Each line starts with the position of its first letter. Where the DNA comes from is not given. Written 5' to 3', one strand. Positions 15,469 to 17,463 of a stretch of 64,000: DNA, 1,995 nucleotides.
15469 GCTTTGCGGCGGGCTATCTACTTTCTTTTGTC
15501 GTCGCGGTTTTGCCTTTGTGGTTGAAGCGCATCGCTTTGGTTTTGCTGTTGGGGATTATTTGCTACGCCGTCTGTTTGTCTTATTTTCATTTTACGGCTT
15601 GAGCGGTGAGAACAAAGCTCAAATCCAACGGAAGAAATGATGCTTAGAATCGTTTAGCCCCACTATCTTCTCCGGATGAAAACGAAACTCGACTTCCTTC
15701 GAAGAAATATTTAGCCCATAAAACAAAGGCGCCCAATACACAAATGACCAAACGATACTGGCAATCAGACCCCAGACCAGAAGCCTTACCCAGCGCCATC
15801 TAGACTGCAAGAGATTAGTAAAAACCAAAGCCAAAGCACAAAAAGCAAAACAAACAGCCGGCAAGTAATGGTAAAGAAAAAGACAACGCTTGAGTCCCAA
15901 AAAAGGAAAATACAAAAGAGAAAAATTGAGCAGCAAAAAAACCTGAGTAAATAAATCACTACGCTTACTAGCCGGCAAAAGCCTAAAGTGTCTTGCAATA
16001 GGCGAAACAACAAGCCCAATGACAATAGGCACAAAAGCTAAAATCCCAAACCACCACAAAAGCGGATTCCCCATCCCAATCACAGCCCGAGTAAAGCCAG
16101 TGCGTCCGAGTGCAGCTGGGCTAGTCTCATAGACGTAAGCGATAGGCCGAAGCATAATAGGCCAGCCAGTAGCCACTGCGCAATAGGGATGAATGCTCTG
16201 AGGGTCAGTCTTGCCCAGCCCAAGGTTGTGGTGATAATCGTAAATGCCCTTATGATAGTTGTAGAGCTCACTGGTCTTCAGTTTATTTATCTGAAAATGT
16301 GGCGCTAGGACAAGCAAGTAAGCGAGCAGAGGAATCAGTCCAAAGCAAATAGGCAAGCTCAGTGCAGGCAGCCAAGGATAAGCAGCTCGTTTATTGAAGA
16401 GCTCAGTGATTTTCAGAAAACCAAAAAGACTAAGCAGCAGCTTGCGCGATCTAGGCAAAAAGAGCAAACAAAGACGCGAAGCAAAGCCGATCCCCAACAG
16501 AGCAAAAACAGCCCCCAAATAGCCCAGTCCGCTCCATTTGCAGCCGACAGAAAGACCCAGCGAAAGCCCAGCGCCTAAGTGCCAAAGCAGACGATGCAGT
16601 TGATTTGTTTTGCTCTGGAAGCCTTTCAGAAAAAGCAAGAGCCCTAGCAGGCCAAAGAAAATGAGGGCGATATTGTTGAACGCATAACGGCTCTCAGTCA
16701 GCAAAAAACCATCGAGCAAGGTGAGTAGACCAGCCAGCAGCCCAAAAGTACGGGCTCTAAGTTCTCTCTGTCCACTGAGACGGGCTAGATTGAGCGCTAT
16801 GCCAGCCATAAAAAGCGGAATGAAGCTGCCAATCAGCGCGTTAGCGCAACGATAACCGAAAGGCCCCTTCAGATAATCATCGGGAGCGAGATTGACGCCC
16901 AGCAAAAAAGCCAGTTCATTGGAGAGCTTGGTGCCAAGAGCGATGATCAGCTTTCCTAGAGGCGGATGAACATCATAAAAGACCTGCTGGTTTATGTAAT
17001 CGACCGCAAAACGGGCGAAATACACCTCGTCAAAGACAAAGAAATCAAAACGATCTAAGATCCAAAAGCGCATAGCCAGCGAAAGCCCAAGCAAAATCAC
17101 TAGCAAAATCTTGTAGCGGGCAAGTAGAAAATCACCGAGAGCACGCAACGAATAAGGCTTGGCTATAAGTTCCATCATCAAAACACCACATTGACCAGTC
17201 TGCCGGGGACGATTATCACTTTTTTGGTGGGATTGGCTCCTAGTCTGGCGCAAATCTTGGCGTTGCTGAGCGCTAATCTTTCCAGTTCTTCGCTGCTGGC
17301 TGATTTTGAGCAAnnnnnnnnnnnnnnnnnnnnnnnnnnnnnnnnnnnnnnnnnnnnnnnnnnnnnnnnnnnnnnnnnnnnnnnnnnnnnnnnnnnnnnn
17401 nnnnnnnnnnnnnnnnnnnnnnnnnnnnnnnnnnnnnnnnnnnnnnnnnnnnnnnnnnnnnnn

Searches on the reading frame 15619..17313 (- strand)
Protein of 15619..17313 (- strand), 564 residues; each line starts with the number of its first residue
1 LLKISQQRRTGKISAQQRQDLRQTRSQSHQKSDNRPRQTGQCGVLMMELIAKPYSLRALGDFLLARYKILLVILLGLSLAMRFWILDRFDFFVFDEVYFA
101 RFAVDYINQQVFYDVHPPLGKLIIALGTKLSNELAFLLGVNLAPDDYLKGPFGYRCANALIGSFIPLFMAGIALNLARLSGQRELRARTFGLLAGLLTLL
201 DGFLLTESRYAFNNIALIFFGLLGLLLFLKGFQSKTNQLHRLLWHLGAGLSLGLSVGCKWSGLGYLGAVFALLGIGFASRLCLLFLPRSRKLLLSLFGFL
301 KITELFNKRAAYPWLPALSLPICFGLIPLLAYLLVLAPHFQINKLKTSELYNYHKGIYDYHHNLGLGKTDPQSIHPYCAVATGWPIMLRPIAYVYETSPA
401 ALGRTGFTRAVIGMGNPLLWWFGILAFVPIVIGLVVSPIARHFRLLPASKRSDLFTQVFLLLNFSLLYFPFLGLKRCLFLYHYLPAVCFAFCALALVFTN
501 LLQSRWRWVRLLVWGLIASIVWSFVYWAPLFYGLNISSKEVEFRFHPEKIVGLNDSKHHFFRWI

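Call 50: search_protein_families(library=pfam, proteins=[window:15619-17313:-], max_evalue=0.00001)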
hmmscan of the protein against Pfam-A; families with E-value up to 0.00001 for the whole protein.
window:15619-17313:- (564 aa): 2 families
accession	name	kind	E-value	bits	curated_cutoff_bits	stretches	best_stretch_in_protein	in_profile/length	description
PF02366.24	PMT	-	3.7e-34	118.8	22.7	1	73-341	2-242/245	Dolichyl-phosphate-mannose-protein mannosyltransferase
PF16192.10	PMT_4TMC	-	7.6e-32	110.9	32.4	1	353-542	8-194/202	C-terminal four TMM region of protein-O-mannosyltransferase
